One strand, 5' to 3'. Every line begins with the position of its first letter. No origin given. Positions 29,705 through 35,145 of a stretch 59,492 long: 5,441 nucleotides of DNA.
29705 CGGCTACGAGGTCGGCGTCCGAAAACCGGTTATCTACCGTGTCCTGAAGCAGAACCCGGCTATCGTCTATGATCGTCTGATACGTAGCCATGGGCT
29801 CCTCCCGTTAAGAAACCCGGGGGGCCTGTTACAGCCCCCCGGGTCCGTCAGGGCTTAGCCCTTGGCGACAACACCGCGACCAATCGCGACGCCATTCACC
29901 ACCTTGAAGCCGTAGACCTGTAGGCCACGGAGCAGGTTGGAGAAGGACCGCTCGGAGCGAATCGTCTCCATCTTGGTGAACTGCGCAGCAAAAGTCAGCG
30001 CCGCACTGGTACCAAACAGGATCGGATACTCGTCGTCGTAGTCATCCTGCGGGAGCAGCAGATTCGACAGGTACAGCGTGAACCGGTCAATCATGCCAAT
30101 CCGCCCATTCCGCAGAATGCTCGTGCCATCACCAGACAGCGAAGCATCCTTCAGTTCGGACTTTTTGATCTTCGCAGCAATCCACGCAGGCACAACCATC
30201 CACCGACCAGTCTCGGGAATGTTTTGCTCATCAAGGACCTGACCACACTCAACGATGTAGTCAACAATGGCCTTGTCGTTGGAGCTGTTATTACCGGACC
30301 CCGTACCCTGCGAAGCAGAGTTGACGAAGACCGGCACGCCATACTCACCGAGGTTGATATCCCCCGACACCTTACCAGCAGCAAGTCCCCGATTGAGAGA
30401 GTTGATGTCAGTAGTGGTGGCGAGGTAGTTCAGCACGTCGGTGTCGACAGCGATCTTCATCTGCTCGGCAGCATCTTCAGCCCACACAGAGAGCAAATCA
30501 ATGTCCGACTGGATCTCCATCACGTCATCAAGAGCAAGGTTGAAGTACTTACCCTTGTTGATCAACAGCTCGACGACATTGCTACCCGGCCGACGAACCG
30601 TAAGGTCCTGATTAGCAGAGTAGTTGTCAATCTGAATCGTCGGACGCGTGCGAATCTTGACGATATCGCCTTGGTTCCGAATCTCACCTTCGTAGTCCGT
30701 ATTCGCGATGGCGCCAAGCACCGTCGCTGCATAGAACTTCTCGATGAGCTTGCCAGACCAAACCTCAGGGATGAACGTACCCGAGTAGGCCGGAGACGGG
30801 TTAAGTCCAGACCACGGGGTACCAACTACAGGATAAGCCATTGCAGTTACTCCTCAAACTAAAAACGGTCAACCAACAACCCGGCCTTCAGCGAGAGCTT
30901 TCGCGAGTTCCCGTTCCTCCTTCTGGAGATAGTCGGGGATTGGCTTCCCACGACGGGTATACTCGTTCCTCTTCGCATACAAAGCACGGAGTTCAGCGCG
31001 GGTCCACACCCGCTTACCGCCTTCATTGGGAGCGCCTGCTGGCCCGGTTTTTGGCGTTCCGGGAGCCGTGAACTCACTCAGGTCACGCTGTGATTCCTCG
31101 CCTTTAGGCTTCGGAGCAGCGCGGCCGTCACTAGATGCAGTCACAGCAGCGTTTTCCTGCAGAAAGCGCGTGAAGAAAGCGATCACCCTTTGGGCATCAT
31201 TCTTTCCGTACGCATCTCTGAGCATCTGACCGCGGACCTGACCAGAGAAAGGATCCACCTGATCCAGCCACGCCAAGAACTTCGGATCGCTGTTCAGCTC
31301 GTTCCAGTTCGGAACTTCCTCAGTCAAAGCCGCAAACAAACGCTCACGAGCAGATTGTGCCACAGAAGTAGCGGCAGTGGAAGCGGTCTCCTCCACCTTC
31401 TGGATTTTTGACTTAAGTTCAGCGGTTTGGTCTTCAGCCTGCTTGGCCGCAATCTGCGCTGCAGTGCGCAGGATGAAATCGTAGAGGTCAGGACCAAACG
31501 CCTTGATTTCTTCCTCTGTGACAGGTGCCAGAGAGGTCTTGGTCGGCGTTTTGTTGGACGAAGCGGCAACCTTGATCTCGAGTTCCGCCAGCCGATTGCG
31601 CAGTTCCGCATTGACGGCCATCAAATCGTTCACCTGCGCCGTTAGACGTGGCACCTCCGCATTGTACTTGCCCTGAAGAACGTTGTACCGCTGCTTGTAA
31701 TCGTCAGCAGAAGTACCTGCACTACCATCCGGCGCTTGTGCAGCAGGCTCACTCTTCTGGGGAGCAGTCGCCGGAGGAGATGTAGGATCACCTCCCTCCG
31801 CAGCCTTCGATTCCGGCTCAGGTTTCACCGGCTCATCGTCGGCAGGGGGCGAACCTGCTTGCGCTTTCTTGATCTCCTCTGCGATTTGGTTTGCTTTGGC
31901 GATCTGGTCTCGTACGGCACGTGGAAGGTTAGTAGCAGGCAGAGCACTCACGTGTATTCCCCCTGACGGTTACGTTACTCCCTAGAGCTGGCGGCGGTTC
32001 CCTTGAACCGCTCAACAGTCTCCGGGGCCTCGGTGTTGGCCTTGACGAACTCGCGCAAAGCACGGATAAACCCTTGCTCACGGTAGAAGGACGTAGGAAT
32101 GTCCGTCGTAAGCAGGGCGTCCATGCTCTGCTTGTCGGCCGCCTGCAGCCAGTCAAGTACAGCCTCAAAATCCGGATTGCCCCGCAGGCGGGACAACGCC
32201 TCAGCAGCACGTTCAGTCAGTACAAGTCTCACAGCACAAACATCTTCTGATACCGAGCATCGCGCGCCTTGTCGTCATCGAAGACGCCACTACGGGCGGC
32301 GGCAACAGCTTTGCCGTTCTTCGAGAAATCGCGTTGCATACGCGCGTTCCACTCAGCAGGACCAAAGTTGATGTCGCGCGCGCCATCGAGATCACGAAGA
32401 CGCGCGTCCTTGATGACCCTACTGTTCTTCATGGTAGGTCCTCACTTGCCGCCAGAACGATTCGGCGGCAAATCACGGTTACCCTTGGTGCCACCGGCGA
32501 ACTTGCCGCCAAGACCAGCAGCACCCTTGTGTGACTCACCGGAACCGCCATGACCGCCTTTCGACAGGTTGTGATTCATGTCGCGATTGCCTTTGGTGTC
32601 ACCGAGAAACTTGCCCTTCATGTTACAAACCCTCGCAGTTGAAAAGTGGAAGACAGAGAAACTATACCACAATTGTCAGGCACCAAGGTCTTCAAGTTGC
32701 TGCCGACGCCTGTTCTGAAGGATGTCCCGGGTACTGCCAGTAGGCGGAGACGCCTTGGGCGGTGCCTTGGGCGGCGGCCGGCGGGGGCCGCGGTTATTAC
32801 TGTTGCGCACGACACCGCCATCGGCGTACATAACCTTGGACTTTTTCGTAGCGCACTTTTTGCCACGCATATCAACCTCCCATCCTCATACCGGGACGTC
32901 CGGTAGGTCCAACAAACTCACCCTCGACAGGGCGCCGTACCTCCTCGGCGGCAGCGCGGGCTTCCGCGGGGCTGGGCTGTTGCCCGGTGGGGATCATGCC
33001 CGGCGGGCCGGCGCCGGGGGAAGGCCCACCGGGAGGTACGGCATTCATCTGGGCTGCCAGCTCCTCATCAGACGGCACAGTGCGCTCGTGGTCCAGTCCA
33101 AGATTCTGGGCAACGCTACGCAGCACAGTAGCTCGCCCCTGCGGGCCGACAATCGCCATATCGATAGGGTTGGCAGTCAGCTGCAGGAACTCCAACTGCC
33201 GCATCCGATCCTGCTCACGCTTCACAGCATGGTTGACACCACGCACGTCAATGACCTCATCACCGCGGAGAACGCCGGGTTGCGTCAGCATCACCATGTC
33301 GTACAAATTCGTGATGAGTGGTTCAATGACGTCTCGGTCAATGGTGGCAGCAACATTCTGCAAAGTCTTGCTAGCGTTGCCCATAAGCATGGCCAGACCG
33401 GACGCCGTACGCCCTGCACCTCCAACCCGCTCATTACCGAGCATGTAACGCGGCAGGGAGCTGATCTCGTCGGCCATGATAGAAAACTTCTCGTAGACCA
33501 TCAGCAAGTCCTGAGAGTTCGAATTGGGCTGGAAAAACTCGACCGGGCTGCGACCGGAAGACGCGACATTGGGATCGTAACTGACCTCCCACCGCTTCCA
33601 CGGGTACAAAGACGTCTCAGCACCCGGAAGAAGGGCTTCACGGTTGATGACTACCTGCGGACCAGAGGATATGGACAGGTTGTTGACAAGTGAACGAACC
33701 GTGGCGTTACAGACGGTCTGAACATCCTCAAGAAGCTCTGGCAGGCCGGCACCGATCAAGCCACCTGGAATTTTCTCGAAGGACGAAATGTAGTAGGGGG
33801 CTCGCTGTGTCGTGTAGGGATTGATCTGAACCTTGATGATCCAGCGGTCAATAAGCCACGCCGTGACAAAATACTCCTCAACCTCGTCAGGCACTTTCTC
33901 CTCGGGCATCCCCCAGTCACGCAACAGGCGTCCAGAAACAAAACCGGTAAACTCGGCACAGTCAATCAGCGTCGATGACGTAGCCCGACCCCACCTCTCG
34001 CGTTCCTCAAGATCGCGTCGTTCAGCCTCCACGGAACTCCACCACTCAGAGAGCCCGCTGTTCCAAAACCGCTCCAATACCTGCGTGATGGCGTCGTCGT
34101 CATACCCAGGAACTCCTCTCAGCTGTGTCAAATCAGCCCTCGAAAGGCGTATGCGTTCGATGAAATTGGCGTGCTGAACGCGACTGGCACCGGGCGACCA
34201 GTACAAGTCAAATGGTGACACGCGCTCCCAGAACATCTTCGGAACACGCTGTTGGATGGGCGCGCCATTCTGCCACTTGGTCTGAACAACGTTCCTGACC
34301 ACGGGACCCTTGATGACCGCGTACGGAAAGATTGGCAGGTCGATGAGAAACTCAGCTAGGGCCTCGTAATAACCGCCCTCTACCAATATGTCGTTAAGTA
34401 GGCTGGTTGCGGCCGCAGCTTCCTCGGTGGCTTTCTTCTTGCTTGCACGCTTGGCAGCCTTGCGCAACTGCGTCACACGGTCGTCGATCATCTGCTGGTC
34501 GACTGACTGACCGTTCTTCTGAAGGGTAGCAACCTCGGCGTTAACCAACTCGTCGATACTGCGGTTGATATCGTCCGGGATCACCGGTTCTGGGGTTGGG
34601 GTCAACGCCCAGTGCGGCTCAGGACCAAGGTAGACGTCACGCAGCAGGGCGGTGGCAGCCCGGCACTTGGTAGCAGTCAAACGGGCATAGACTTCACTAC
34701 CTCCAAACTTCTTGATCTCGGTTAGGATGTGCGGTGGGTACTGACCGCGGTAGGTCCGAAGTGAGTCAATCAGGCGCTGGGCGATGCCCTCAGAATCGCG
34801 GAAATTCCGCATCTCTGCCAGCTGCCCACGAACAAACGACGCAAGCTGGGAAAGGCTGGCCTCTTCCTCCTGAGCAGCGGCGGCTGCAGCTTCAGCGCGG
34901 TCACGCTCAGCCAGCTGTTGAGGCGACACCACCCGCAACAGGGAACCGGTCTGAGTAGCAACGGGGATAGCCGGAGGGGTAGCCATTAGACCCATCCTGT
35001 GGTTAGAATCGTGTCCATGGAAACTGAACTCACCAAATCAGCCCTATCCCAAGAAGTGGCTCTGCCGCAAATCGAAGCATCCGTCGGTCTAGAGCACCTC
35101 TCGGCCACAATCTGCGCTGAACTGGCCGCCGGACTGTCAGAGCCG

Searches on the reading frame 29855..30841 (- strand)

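Call 21: search_protein_families(library=phrogs, proteins=[window:29855-30841:-], max_evalue=0.00001)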
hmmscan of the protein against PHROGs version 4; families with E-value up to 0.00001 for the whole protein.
window:29855-30841:- (328 aa): 2 families
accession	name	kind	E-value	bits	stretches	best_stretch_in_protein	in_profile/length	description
phrog_267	-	head and packaging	3.1e-50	172.5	1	11-316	24-316/410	major head protein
phrog_283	-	head and packaging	9.9e-09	36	0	176-260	130-215/385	major head protein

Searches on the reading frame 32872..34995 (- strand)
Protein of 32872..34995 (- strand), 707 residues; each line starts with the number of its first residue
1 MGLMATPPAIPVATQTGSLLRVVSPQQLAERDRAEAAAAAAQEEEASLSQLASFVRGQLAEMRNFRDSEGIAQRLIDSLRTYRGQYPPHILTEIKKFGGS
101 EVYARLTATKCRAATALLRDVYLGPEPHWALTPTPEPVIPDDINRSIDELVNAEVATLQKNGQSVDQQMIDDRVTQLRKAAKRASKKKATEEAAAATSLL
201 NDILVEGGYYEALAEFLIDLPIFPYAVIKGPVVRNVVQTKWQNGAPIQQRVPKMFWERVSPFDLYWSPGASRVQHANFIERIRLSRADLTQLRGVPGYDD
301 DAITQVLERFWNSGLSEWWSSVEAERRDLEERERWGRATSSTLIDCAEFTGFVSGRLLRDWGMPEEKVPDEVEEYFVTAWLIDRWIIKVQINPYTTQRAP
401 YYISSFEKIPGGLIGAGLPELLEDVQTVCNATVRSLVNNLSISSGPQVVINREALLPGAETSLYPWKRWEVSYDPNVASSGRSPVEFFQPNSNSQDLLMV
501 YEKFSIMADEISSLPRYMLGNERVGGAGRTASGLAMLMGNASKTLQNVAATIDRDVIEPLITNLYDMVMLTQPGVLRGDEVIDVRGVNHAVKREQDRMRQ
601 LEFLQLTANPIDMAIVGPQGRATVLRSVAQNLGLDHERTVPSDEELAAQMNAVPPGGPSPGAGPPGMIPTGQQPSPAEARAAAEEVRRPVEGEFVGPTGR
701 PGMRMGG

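Call 21: search_protein_families(library=phrogs, proteins=[window:32872-34995:-], max_evalue=0.00001)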
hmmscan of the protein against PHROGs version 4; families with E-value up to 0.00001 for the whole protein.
window:32872-34995:- (707 aa): 2 families
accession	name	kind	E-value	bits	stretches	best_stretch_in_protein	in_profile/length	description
phrog_332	-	connector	1.5e-55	189.6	1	49-649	8-514/560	head-tail adaptor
phrog_1216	-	head and packaging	6.6e-08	32.5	1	373-569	316-510/714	portal protein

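Call 22: search_dna_similar(query=window:32872-34995:-, collection=phages, mode=protein, max_rows=25)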
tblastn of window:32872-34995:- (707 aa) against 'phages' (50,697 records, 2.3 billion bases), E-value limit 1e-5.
Records with a match: 37; places in all: 37; records where one place covers at least 80% of the query: 17.
Best place of each record, by identity: <60% 37.
By first word of the organism name: Roseobacter 11; Rhizobium 7; Pelagibacter 4; Puniceispirillum 2; Caudoviricetes 2; Pseudoalteromonas 2; Aeromonas 2; Vibrio 2; Sinorhizobium 1; Pseudomonas 1; and 3 more.
By host as written in the record: Rhodobacteraceae bacterium FZCC0040 4; Rhodobacteraceae bacterium FZCC0023 4; Candidatus Pelagibacter sp. HTCC7211 3; Rhizobium phaseoli N831 2; Candidatus Puniceispirillum marinum IMCC1322 2; - 2; Vibrio anguillarum PF4 2; Rhizobium etli T3_14 1; and 17 more.
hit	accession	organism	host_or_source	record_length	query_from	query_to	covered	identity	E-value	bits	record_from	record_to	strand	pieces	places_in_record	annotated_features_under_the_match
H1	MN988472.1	Rhizobium phage RHph_TM3_14A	Rhizobium etli T3_14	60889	61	650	83%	49.5%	3e-168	541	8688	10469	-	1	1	portal protein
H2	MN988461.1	Rhizobium phage RHph_TM27A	Rhizobium phaseoli N831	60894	61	650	83%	49.5%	3e-168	541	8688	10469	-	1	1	portal protein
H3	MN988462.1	Rhizobium phage RHph_TM27B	Rhizobium phaseoli N831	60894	61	650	83%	49.5%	3e-168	541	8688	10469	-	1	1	portal protein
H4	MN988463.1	Rhizobium phage RHph_TM29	Rhizobium phaseoli N931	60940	61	650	83%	49.5%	3e-168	541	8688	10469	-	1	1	portal protein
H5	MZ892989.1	Roseobacter phage CRP-235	Rhodobacteraceae bacterium FZCC0040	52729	73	652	82%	26.4%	4e-38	159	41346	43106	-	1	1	putative portal protein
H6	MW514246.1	Roseobacter phage CRP-9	Rhodobacteraceae bacterium FZCC0023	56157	54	649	84%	25.1%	1e-38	160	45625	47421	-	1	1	putative portal protein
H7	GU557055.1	Puniceispirillum phage HMO-2011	Candidatus Puniceispirillum marinum ...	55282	56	649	84%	25.0%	3e-39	162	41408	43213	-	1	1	putative portal protein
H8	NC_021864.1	Puniceispirillum phage HMO-2011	Candidatus Puniceispirillum marinum ...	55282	56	649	84%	25.0%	3e-39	162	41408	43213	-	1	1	head-tail adaptor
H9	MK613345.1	Roseobacter phage CRP-3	Rhodobacteraceae bacterium FZCC0040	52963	73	649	82%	25.4%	8e-41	167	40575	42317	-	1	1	putative portal protein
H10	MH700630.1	Sinorhizobium phage phiM6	Sinorhizobium meliloti 1021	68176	63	653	84%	24.6%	2e-34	147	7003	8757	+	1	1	portal protein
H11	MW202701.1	Caudoviricetes sp.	Manatee Spring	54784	54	645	84%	24.3%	4e-34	146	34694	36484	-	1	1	portal protein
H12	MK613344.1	Roseobacter phage CRP-2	Rhodobacteraceae bacterium FZCC0023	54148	73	649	82%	24.7%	1e-37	157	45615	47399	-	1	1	putative portal protein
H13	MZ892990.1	Roseobacter phage CRP-345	Rhodobacteraceae bacterium FZCC0042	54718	73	649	82%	24.7%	2e-35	150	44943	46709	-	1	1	putative portal protein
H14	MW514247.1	Roseobacter phage CRP-13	Rhodobacteraceae bacterium FZCC0023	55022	69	650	82%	24.2%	2e-41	169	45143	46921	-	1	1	putative portal protein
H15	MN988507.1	Rhizobium phage RHph_N3_13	Rhizobium phaseoli N3_13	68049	73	649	82%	23.8%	1e-35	151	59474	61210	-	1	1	putative portal protein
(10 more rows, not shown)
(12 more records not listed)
